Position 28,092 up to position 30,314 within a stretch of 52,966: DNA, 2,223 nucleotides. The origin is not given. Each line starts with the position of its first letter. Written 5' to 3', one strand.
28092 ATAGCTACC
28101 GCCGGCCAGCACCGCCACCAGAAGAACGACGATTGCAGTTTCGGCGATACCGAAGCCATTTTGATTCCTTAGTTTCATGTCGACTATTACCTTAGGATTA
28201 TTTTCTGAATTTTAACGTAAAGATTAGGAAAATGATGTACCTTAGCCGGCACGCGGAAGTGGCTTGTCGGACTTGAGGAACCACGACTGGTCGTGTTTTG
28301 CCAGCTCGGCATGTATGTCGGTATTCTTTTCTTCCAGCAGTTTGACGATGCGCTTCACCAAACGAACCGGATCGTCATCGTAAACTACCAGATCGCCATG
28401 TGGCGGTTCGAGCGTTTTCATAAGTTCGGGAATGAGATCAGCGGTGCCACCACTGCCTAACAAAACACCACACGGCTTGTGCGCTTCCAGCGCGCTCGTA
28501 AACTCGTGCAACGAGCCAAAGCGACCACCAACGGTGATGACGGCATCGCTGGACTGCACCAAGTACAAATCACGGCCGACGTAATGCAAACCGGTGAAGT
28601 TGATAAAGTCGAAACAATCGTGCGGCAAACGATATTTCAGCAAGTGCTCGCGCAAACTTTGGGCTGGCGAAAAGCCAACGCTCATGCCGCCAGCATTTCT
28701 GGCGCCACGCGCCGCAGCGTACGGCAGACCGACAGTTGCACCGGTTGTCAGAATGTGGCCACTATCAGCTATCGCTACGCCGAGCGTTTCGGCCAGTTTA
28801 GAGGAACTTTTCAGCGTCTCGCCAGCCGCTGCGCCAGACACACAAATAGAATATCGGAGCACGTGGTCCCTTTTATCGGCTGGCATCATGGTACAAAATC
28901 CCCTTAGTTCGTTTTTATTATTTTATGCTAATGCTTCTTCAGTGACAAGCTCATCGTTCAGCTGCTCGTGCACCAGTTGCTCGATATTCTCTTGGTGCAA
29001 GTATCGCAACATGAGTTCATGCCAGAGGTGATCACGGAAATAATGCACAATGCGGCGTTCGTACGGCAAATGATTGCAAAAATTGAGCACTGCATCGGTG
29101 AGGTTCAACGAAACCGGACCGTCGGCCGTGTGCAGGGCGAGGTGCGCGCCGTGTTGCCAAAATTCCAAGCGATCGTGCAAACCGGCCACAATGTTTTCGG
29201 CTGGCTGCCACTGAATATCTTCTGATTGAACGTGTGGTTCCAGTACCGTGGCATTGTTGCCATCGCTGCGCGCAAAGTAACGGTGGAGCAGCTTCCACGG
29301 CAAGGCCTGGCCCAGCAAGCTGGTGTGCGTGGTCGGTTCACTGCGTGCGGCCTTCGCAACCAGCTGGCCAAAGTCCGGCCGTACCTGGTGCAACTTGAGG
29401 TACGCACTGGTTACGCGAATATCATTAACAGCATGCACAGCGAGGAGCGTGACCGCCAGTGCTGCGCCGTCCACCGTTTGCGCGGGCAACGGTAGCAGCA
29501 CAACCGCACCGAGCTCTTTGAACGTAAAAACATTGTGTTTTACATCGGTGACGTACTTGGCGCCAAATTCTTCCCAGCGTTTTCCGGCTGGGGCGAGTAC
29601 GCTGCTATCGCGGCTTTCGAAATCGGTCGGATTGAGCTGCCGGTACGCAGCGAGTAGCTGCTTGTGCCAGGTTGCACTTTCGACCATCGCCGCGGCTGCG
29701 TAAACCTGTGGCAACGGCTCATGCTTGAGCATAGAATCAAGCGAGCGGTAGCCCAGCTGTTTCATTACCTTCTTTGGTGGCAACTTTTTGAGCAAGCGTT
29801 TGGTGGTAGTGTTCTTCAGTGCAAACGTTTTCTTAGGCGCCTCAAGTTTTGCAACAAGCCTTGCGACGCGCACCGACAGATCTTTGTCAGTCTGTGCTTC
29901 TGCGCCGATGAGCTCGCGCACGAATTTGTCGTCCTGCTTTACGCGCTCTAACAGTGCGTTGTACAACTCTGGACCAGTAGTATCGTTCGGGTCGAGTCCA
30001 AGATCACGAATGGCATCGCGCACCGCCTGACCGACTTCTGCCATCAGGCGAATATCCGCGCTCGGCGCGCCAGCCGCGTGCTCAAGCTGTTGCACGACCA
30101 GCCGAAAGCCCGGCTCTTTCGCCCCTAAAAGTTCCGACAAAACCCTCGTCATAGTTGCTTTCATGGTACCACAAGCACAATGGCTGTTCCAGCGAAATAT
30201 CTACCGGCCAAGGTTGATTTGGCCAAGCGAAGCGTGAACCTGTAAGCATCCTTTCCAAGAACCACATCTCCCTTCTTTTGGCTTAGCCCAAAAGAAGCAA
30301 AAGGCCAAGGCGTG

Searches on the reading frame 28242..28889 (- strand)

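Call 7: search_protein_families(library=pfam, proteins=[window:28242-28889:-], max_evalue=0.01)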
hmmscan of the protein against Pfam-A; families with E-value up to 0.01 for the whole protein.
window:28242-28889:- (215 aa): 2 families
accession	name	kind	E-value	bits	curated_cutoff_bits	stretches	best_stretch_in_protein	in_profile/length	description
PF18306.6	LDcluster4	-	5.4e-29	101.2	26.3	1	13-164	2-138/151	SLOG cluster4 family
PF03641.19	Lysine_decarbox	-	0.0028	18.3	27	1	58-136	3-75/131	Possible lysine decarboxylase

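Call 64: search_protein_families(library=ncbifam, proteins=[window:28242-28889:-], max_evalue=0.01)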
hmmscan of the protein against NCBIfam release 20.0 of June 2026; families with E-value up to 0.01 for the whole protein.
window:28242-28889:- (215 aa): 3 families
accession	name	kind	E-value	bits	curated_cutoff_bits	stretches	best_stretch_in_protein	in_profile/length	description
TIGR00725.1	TIGR00725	hypoth_equivalog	1.4e-17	63.6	106.9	1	14-157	3-135/159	TIGR00725 family protein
TIGR00730.1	TIGR00730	subfamily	1.7e-11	44.2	96.35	1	14-134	2-117/178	TIGR00730 family Rossman fold protein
NF058542.1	CtkRMPhLog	equivalog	5.2e-07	29.8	300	1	13-134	2-117/177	cytokinin riboside 5'-monophosphate phosphoribohydrolase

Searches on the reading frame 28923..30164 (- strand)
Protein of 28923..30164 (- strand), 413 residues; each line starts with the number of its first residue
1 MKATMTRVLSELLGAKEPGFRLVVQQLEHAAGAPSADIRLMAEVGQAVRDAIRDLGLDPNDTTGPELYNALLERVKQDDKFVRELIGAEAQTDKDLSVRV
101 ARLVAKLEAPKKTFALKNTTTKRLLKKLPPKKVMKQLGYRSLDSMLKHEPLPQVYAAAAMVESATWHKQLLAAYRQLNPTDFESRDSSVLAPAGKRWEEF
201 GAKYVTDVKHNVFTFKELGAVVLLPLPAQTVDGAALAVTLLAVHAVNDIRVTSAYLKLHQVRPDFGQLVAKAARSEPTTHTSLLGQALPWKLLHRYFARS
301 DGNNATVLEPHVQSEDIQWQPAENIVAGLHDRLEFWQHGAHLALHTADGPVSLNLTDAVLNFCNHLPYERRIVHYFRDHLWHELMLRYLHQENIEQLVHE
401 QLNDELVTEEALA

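Call 7: search_protein_families(library=pfam, proteins=[window:28923-30164:-], max_evalue=0.01)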
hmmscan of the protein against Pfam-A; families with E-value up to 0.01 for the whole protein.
window:28923-30164:- (413 aa): 0 families

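Call 13: find_homologous_proteins(query=window:28923-30164:-)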
Query window:28923-30164:- (413 aa): 1053 proteins with E <= 0.001 among 8000 candidates; the best 120 are listed.
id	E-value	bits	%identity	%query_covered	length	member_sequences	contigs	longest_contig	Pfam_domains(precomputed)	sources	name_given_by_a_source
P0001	7.0e-273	923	100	100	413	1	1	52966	-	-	-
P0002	5.2e-189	647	71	98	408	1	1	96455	-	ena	-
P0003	9.5e-189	646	70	98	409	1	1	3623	-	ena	-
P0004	1.0e-188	646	70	99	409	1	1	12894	-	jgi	jgi:hypothetical protein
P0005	7.5e-188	643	71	98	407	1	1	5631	-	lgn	-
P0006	9.0e-188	643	70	98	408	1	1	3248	-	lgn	-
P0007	1.9e-187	641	71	98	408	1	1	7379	-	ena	-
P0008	2.3e-187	641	70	98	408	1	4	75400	-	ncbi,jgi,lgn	ncbi:MAG: hypothetical protein ACHQT5_00180 [Candidatus Saccharimonadales bacterium]|jgi:hypothetica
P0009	3.3e-187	641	70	99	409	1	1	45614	-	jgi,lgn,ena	-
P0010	5.3e-187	640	71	97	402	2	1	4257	-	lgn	-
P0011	1.8e-186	638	70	99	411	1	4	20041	-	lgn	-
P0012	2.3e-186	638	71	98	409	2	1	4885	-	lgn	-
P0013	3.1e-186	637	70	98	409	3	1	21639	-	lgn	-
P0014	4.1e-186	637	69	98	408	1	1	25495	-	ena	-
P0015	8.3e-186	636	70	98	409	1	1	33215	-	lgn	-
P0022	2.7e-181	621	68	99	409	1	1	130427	-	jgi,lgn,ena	-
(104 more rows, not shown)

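Call 15: find_related_loci(query=A1, collection=genome_contigs, flank=4000)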
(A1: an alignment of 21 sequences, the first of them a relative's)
Query A1 (413 aa) in genome_contigs; peptide patterns used: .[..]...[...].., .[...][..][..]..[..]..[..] (x = any residue, [..] = any of these).
104 stretches matched a pattern; 76 encode a relative of the query (tblastn E <= 1e-3); 76 distinct loci.
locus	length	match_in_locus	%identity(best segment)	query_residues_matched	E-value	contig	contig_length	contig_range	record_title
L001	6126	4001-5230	68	3-412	0e+0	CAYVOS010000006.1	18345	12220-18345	MAG TPA_asm: uncultured Candidatus Saccharibacteria bacterium isolate SRP226684_co1_59 genome assembly, contig: NODE_225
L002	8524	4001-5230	69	3-412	0e+0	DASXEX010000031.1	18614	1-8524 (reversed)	MAG TPA_asm: Candidatus Saccharimonadales bacterium isolate SMAG_U5123 k141_1049947, whole genome shotgun sequence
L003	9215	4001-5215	56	4-407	4e-150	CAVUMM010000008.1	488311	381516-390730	MAG: uncultured Candidatus Saccharibacteria bacterium isolate MFD06435.bin.1.175 genome assembly, contig: contig_74390,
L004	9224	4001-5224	51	5-411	2e-131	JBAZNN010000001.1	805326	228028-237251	MAG: Candidatus Saccharimonadales bacterium isolate SO_2017_LW4_70 scaffold_13_c1_LW137-91_2017, whole genome shotgun se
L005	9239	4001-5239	59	4-413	1e-147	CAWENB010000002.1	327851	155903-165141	MAG: Candidatus Saccharimonadia bacterium isolate MFD02248.bin.2.138 genome assembly, contig: contig_46397, whole genome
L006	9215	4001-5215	53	5-409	2e-130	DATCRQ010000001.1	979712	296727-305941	MAG TPA_asm: Candidatus Saccharimonadales bacterium isolate SMAG_U7283 k141_89128, whole genome shotgun sequence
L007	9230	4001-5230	50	5-413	5e-130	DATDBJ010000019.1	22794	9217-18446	MAG TPA_asm: Candidatus Saccharimonadales bacterium isolate SMAG_U119 k141_1118966, whole genome shotgun sequence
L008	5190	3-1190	51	19-413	5e-129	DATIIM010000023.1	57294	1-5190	MAG TPA_asm: Patescibacteria group bacterium isolate SMAG_U15665 k141_639989, whole genome shotgun sequence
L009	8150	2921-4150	51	5-413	4e-129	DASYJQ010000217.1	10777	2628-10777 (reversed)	MAG TPA_asm: Candidatus Saccharimonadales bacterium isolate SMAG_U4299 k141_2622716, whole genome shotgun sequence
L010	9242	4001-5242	49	2-413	5e-127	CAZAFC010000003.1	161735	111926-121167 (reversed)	MAG TPA_asm: uncultured Candidatus Saccharibacteria bacterium isolate SRP200132_co1_536 genome assembly, contig: NODE_77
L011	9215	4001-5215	50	4-409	4e-127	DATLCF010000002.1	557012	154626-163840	MAG TPA_asm: Nevskiaceae bacterium isolate SMAG_U14317 k141_4041039, whole genome shotgun sequence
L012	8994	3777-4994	52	4-408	6e-127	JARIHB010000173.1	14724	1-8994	MAG: Candidatus Saccharibacteria bacterium isolate CullarsAll.DT.04 k141_769121, whole genome shotgun sequence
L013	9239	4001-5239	49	1-412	1e-126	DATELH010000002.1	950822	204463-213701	MAG TPA_asm: Candidatus Saccharimonadales bacterium isolate SMAG_U8911 k141_725138, whole genome shotgun sequence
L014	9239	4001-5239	47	1-412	3e-125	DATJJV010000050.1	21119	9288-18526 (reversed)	MAG TPA_asm: Candidatus Pristimantibacillus sp. isolate SMAG_U15575 k141_2369109, whole genome shotgun sequence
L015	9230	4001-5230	49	5-413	2e-124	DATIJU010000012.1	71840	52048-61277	MAG TPA_asm: Bacillota bacterium isolate SMAG_U15699 k141_279621, whole genome shotgun sequence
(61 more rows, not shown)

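Call 21: find_encoding_contigs(protein=P0002, flank=3000, max_places=2)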
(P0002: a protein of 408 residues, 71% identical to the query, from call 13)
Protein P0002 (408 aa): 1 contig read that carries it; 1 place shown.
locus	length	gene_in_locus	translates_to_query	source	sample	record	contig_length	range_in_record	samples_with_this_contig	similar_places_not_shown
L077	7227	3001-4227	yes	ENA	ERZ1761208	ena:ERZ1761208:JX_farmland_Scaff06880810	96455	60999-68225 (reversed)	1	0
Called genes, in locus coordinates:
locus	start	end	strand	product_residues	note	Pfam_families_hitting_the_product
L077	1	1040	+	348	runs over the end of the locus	PF00274:Glycolytic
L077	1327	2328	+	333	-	PF00294:PfkB, PF08543:Phos_pyr_kin (faint)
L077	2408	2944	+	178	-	-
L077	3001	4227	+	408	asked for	-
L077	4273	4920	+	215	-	PF18306:LDcluster4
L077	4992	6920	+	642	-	PF00270:DEAD (faint), PF04851:ResIII, PF17757:UvrB_inter, PF27431:UvrB_3rd, PF00271:Helicase_C, PF12344:UvrB, PF02151:UVR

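Call 22: find_encoding_contigs(protein=P0008, flank=3000, max_places=2)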
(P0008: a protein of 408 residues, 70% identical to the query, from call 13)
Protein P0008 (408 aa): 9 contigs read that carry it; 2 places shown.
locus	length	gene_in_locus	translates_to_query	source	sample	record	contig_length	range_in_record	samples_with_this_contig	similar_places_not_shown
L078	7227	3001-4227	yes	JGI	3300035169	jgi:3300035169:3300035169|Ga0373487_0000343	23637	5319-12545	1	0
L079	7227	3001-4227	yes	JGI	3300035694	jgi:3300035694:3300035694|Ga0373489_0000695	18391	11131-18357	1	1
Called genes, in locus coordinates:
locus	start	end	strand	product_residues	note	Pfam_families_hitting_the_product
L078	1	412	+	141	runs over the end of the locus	PF00274:Glycolytic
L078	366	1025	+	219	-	PF00274:Glycolytic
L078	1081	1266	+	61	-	-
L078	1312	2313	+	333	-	PF00294:PfkB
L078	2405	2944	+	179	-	-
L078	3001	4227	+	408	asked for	-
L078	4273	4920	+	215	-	PF18306:LDcluster4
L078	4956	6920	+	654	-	PF00270:DEAD (faint), PF04851:ResIII, PF17757:UvrB_inter, PF27431:UvrB_3rd, PF00271:Helicase_C, PF12344:UvrB, PF02151:UVR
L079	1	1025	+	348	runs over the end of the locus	PF00274:Glycolytic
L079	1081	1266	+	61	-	-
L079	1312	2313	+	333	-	PF00294:PfkB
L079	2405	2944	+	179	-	-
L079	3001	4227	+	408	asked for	-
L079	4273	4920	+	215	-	PF18306:LDcluster4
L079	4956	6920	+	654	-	PF00270:DEAD (faint), PF04851:ResIII, PF17757:UvrB_inter, PF27431:UvrB_3rd, PF00271:Helicase_C, PF12344:UvrB, PF02151:UVR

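Call 23: find_encoding_contigs(protein=P0009, flank=3000, max_places=2)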
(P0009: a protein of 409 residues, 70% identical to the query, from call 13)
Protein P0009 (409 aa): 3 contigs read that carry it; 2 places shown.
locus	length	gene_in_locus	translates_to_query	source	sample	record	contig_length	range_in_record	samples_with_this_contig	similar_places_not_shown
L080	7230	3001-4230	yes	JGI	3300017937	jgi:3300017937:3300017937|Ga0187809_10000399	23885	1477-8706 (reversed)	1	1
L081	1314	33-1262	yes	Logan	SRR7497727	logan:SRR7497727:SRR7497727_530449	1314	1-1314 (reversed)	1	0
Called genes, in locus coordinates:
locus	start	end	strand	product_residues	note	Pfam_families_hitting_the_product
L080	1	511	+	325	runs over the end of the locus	PF02779:Transket_pyr, PF02780:Transketolase_C, PF22613:Transketolase_C_1 (weak)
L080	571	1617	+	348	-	PF00274:Glycolytic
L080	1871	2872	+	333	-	PF00294:PfkB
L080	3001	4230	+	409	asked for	-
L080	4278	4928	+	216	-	PF18306:LDcluster4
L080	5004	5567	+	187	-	-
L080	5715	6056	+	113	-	-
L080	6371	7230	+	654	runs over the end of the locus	PF00270:DEAD (faint), PF04851:ResIII, PF17757:UvrB_inter, PF27431:UvrB_3rd, PF00271:Helicase_C, PF12344:UvrB, PF02151:UVR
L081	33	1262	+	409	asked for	-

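Call 54: find_encoding_contigs(protein=P0004, flank=2500, max_places=1)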
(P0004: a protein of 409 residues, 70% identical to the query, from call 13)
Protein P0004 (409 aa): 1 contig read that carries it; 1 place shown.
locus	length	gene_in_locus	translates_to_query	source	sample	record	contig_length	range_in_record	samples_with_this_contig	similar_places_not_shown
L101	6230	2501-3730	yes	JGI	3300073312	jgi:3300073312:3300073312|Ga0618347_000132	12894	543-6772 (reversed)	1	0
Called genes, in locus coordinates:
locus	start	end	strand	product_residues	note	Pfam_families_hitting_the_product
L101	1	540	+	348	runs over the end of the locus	PF00274:Glycolytic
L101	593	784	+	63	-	-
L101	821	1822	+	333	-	PF00294:PfkB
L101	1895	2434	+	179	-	-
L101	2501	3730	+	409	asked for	-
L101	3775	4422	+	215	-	PF18306:LDcluster4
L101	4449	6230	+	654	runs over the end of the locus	PF00270:DEAD (faint), PF04851:ResIII, PF17757:UvrB_inter, PF27431:UvrB_3rd, PF00271:Helicase_C, PF12344:UvrB, PF02151:UVR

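Call 55: find_encoding_contigs(protein=P0011, flank=2500, max_places=1)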
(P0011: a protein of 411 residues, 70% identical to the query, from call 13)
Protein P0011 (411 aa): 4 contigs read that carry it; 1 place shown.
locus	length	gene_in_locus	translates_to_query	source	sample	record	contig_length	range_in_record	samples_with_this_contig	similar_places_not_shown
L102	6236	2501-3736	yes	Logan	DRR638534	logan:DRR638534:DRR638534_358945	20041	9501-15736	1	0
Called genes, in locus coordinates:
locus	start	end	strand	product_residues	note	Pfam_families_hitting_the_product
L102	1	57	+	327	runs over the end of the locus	PF02779:Transket_pyr, PF02780:Transketolase_C, PF22613:Transketolase_C_1 (weak)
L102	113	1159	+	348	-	PF00274:Glycolytic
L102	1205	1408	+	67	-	-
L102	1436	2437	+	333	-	PF00294:PfkB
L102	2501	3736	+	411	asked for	-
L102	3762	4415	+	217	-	PF18306:LDcluster4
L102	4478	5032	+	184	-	PF07963:N_methyl (weak)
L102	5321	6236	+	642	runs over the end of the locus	PF00270:DEAD (faint), PF04851:ResIII, PF17757:UvrB_inter, PF27431:UvrB_3rd, PF00271:Helicase_C, PF12344:UvrB, PF02151:UVR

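Call 56: find_encoding_contigs(protein=P0013, flank=2500, max_places=1)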
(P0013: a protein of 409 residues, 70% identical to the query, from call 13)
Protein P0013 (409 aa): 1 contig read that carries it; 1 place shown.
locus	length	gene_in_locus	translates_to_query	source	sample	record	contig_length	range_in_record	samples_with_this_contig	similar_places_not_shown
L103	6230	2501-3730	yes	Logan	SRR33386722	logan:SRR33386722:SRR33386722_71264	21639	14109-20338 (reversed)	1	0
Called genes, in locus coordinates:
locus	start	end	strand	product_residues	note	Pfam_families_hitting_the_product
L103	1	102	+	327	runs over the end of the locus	PF02779:Transket_pyr, PF02780:Transketolase_C, PF22613:Transketolase_C_1 (weak)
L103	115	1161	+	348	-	PF00274:Glycolytic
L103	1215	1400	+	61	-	-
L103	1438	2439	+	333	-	PF00294:PfkB, PF08543:Phos_pyr_kin (faint)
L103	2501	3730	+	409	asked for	-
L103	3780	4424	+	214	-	PF18306:LDcluster4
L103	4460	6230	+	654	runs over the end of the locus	PF00270:DEAD (faint), PF04851:ResIII, PF17757:UvrB_inter, PF27431:UvrB_3rd, PF00271:Helicase_C, PF12344:UvrB, PF02151:UVR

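Call 57: find_encoding_contigs(protein=P0014, flank=2500, max_places=1)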
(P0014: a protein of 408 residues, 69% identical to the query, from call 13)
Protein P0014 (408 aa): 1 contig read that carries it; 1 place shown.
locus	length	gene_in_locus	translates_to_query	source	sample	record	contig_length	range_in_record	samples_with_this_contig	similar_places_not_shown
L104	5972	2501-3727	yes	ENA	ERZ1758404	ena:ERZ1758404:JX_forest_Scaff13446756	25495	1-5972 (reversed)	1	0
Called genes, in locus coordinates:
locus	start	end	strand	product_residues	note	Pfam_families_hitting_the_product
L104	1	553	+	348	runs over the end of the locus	PF00274:Glycolytic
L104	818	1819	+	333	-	PF00294:PfkB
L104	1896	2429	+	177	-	-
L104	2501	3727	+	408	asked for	-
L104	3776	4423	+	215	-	PF18306:LDcluster4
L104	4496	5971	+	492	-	?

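Call 64: search_protein_families(library=ncbifam, proteins=[window:28923-30152:-], max_evalue=0.01)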
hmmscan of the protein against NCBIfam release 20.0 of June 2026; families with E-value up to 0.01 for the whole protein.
window:28923-30152:- (409 aa): 0 families

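Call 77: find_encoding_contigs(protein=P0002, flank=10000, max_places=1)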
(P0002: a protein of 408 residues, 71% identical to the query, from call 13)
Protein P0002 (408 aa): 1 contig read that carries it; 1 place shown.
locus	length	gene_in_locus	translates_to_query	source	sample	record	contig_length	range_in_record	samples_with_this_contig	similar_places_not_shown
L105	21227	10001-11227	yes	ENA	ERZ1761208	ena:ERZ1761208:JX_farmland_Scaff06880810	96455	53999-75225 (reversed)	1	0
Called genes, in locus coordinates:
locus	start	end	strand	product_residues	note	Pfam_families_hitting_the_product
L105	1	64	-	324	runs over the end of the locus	PF13091:PLDc_2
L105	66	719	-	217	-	PF03009:GDPD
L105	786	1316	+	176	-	PF00719:Pyrophosphatase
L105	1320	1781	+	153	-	PF00293:NUDIX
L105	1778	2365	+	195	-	PF00293:NUDIX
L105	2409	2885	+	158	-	PF00293:NUDIX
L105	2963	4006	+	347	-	PF00044:Gp_dh_N, PF02800:Gp_dh_C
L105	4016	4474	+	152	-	PF02502:LacAB_rpiB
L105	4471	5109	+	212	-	PF00834:Ribul_P_3_epim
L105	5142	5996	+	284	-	PF00456:Transketolase_N, PF13292:DXP_synthase_N, PF00676:E1_dh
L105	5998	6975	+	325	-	PF02779:Transket_pyr, PF02780:Transketolase_C, PF22613:Transketolase_C_1 (faint)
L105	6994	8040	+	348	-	PF00274:Glycolytic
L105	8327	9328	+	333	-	PF00294:PfkB, PF08543:Phos_pyr_kin (faint)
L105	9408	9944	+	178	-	-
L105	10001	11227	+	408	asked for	-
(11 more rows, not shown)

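Call 78: find_encoding_contigs(protein=P0022, flank=10000, max_places=1)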
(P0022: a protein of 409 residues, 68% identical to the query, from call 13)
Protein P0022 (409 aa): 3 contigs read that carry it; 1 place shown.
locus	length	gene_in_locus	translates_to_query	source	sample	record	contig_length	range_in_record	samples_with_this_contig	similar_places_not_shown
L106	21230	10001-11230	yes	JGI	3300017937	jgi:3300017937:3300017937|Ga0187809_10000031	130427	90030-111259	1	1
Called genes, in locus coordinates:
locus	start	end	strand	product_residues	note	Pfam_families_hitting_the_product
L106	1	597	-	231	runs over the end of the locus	PF03009:GDPD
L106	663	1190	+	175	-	PF00719:Pyrophosphatase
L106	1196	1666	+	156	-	PF00293:NUDIX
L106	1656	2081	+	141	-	PF00293:NUDIX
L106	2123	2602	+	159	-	PF00293:NUDIX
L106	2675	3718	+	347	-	PF00044:Gp_dh_N, PF02800:Gp_dh_C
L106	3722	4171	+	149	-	PF02502:LacAB_rpiB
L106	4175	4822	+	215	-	PF00834:Ribul_P_3_epim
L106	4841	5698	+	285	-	PF00456:Transketolase_N, PF13292:DXP_synthase_N, PF00676:E1_dh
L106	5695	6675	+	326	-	PF02779:Transket_pyr, PF02780:Transketolase_C, PF22613:Transketolase_C_1 (weak)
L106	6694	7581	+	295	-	PF00892:EamA (weak)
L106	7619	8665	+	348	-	PF00274:Glycolytic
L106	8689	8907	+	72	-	-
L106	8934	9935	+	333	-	PF00294:PfkB, PF08543:Phos_pyr_kin (weak)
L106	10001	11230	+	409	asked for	-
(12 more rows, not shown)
